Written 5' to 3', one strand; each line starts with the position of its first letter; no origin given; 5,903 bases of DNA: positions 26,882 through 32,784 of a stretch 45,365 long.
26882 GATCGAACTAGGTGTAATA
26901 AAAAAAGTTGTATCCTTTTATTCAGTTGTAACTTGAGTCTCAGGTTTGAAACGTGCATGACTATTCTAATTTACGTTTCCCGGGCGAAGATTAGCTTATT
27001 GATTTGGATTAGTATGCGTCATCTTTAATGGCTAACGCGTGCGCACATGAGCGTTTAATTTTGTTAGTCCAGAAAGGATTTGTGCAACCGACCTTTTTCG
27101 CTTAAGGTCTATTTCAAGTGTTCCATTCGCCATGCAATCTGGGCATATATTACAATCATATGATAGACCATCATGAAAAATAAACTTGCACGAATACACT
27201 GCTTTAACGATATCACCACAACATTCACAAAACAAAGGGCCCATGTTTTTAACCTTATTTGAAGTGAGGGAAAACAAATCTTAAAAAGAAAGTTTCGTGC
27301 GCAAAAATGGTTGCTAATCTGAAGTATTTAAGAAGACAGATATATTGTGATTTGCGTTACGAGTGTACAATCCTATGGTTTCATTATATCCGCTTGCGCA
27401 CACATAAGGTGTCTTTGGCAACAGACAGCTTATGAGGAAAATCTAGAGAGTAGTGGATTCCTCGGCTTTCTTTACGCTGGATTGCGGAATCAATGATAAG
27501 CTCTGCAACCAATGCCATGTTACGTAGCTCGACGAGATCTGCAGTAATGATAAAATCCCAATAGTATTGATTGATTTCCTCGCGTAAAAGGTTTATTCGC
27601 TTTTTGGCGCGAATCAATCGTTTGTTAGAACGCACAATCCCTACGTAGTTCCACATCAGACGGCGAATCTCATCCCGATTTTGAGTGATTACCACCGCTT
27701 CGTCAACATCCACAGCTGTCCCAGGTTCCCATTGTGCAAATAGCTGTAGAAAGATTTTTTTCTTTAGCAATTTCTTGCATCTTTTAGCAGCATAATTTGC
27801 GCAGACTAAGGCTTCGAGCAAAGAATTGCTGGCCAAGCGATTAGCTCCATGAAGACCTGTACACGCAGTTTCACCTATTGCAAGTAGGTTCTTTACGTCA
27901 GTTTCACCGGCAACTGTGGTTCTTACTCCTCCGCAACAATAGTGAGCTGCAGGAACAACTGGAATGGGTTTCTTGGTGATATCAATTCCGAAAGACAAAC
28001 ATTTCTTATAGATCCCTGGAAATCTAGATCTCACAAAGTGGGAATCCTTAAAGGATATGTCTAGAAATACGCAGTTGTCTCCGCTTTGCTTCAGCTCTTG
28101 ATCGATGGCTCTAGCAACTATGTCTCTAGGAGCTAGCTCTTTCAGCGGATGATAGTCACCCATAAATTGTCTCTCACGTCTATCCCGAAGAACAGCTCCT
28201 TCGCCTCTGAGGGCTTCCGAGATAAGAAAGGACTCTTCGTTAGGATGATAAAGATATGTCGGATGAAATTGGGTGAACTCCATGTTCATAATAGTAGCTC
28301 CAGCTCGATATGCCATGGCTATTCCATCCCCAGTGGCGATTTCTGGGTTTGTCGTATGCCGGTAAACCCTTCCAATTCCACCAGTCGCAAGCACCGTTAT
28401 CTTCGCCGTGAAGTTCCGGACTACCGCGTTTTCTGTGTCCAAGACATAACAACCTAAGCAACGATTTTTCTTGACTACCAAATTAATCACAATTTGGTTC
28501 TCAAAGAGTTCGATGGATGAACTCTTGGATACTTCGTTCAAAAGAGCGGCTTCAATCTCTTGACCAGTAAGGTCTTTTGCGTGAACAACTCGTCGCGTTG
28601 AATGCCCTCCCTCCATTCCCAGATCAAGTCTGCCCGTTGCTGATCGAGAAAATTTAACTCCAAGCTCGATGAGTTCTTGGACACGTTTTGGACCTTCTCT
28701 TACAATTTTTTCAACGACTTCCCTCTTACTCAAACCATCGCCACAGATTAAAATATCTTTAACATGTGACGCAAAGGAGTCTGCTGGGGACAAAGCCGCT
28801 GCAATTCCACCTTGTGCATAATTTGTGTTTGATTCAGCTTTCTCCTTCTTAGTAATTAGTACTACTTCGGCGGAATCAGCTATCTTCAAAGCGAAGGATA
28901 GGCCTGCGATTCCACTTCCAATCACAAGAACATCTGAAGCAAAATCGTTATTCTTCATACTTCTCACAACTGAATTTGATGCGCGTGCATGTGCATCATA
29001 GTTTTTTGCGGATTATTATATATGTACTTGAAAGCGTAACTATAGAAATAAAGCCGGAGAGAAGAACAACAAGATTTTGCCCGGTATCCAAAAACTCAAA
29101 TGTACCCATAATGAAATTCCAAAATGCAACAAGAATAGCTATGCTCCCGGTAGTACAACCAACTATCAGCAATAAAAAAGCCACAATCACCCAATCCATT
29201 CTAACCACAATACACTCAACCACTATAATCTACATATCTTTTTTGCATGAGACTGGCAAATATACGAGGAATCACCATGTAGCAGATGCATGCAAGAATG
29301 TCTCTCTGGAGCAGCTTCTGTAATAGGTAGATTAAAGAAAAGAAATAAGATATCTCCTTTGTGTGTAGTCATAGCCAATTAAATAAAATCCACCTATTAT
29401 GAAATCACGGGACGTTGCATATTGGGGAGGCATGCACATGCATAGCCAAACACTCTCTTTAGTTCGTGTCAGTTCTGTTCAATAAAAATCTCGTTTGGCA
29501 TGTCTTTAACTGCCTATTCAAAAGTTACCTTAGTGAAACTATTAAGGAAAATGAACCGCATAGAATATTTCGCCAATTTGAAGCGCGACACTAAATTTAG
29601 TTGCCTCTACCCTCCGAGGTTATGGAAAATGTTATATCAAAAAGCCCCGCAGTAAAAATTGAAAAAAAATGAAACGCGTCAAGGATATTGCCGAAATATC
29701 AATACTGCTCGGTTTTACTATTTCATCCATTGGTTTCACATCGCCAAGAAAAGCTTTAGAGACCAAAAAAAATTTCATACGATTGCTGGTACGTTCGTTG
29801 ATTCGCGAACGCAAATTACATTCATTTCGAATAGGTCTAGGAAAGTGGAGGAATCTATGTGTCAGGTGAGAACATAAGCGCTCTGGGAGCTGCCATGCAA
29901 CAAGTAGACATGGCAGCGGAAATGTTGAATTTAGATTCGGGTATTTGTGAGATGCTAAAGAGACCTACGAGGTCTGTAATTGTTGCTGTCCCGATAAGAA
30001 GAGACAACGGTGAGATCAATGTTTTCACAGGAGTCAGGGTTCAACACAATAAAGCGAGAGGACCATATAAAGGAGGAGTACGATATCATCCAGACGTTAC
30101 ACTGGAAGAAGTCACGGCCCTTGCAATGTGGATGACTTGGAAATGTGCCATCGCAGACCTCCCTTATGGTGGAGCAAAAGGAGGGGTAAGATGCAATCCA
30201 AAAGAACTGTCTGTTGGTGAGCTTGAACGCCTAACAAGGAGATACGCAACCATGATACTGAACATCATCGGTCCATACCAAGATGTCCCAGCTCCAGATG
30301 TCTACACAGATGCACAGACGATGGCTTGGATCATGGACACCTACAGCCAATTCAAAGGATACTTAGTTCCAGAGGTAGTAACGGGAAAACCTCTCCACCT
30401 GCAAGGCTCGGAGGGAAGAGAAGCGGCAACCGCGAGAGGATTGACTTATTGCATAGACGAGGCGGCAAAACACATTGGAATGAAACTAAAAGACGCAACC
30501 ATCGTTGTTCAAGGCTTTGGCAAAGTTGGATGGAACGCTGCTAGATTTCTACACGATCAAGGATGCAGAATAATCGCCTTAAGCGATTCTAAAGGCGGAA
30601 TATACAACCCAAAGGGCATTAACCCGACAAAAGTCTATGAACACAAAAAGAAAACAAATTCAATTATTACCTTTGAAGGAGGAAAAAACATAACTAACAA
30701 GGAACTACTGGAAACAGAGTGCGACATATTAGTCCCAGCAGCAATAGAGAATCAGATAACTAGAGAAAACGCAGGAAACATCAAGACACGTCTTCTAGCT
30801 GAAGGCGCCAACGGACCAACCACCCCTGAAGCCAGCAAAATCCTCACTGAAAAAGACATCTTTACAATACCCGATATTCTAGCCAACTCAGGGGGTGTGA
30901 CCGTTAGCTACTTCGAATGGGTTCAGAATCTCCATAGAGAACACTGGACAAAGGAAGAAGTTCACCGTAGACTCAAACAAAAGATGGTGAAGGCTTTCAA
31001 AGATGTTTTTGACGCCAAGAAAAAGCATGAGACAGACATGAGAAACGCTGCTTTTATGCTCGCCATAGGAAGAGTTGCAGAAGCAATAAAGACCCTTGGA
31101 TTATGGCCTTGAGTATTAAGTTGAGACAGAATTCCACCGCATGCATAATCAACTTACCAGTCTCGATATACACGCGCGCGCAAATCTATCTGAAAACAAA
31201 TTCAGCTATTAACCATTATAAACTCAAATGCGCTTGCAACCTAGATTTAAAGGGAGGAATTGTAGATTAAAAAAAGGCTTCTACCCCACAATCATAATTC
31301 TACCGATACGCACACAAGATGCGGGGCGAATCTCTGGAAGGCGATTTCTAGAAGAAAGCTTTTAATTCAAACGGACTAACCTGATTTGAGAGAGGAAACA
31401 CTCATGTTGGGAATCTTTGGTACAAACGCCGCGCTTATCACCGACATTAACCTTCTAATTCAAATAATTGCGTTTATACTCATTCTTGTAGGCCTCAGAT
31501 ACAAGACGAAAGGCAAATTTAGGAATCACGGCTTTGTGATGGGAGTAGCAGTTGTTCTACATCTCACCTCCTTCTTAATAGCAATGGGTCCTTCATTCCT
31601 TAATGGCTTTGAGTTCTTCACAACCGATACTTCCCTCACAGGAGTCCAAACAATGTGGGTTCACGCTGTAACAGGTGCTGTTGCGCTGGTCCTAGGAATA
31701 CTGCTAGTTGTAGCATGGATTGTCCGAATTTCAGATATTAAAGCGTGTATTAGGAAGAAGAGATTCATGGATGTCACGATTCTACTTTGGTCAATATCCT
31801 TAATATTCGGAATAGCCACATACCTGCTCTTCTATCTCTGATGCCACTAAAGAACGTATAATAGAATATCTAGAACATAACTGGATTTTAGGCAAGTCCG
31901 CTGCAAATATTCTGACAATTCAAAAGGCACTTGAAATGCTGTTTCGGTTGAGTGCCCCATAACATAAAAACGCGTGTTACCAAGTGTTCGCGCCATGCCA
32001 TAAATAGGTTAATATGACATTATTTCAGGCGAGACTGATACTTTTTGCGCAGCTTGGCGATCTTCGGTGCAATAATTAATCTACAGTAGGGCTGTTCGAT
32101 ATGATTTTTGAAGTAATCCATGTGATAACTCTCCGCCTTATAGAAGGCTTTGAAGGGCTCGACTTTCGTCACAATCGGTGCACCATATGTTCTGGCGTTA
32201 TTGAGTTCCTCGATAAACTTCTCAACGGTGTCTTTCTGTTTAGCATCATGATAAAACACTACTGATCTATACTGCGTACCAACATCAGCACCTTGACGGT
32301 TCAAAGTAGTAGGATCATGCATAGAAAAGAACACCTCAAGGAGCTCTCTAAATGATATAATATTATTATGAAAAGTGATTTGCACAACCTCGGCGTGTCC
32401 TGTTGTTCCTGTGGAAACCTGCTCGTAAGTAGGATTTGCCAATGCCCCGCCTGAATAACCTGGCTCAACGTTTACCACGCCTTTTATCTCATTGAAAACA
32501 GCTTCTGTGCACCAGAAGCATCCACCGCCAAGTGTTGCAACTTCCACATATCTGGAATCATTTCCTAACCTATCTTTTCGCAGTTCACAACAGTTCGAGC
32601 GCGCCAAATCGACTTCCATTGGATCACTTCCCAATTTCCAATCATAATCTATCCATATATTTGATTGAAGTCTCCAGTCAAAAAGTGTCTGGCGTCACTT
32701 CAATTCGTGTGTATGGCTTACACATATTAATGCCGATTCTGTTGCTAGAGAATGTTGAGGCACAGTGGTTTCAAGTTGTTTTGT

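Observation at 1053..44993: Dispersed alternating purine-pyrimidine GC palindrome (core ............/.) marking gene boundaries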

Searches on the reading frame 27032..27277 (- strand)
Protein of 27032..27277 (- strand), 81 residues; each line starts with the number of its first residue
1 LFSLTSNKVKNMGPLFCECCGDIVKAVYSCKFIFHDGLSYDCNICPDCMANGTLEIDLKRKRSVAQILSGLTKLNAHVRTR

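Call 49: search_protein_families(library=pfam, proteins=[window:27032-27277:-], max_evalue=0.01)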
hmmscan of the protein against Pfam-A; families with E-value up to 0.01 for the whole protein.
window:27032-27277:- (81 aa): 1 family
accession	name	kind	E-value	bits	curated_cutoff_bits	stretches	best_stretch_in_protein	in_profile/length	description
PF03691.19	UPF0167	-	0.0031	17.8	25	1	15-54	21-57/174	Uncharacterised protein family (UPF0167)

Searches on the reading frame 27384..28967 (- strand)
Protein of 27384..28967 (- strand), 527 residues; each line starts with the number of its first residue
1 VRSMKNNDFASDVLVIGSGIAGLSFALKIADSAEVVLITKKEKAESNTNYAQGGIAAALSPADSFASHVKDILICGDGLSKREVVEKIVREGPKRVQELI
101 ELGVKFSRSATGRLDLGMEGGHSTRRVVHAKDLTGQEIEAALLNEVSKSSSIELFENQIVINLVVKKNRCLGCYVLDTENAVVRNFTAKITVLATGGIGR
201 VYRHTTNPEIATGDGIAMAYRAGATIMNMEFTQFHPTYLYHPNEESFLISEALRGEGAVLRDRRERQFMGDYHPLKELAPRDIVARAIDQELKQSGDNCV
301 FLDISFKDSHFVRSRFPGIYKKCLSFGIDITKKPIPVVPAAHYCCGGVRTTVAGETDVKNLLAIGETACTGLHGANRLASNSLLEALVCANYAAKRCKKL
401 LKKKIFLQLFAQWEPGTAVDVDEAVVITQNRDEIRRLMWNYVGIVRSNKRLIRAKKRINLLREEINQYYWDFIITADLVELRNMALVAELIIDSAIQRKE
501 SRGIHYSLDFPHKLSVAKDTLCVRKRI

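Call 8: search_protein_families(library=pfam, proteins=[window:27384-28967:-])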
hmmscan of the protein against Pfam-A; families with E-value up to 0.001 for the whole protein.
window:27384-28967:- (527 aa): 6 families
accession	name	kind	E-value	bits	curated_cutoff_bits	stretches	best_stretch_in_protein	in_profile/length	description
PF00890.30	FAD_binding_2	-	8.5e-95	318.8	20.4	1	12-383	1-414/414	FAD binding domain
PF02910.25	Succ_DH_flav_C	-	5.1e-14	52.8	20.8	1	431-513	1-89/130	Fumarate reductase flavoprotein C-term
PF01266.30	DAO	-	1.4e-08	35.1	27.9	1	12-119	1-95/353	FAD dependent oxidoreductase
PF03486.20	HI0933_like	-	3.2e-05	23.9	50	0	12-45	2-36/244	HI0933-like protein Rossmann domain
PF07992.20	Pyr_redox_2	-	7.8e-05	22.7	26.1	1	12-144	2-58/291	Pyridine nucleotide-disulphide oxidoreductase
PF01134.28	GIDA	-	0.00027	20.6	22.1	0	12-44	1-34/391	Glucose inhibited division protein A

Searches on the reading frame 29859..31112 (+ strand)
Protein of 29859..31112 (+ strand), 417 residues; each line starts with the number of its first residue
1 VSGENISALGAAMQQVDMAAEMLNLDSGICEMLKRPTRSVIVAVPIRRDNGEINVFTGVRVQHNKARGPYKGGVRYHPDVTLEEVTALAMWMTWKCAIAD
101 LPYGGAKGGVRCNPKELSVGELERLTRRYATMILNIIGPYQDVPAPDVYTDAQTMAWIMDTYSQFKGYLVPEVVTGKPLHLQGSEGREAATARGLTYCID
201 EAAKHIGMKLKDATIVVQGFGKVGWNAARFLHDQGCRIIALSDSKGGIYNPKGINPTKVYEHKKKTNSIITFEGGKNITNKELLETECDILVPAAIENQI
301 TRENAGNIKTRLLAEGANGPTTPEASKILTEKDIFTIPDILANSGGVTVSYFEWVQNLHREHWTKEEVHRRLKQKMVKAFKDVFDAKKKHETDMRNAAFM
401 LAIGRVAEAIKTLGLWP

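Call 8: search_protein_families(library=pfam, proteins=[window:29859-31112:+])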
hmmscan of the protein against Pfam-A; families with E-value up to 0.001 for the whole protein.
window:29859-31112:+ (417 aa): 2 families
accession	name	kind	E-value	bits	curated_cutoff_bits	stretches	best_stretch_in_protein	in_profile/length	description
PF00208.27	ELFV_dehydrog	-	7.7e-82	275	23.4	1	183-413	2-240/241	Glutamate/Leucine/Phenylalanine/Valine dehydrogenase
PF02812.23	ELFV_dehydrog_N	-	2.5e-58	195.8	25.3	1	36-163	1-128/129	Glu/Leu/Phe/Val dehydrogenase, dimerisation domain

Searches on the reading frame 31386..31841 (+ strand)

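Call 48: search_protein_families(library=pfam, proteins=[window:31386-31841:+], max_evalue=0.01)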
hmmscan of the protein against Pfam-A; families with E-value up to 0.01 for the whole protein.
window:31386-31841:+ (151 aa): 1 family
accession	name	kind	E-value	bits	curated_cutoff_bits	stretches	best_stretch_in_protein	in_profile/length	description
PF04238.17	DUF420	-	4.5e-07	30.7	30.5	1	19-148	2-129/130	Protein of unknown function (DUF420)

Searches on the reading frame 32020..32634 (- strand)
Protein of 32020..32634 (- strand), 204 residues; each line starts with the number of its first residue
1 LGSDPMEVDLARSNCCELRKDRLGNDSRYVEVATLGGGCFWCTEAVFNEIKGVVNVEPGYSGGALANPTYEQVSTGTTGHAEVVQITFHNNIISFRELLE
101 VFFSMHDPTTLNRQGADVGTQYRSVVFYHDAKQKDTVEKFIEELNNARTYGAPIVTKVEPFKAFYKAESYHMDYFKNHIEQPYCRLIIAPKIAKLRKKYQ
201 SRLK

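Call 48: search_protein_families(library=pfam, proteins=[window:32020-32634:-], max_evalue=0.01)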
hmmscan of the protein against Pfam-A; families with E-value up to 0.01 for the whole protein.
window:32020-32634:- (204 aa): 1 family
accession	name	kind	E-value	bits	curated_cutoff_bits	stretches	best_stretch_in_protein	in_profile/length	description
PF01625.27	PMSR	-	1.4e-64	217.4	23.7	1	33-184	2-152/153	Peptide methionine sulfoxide reductase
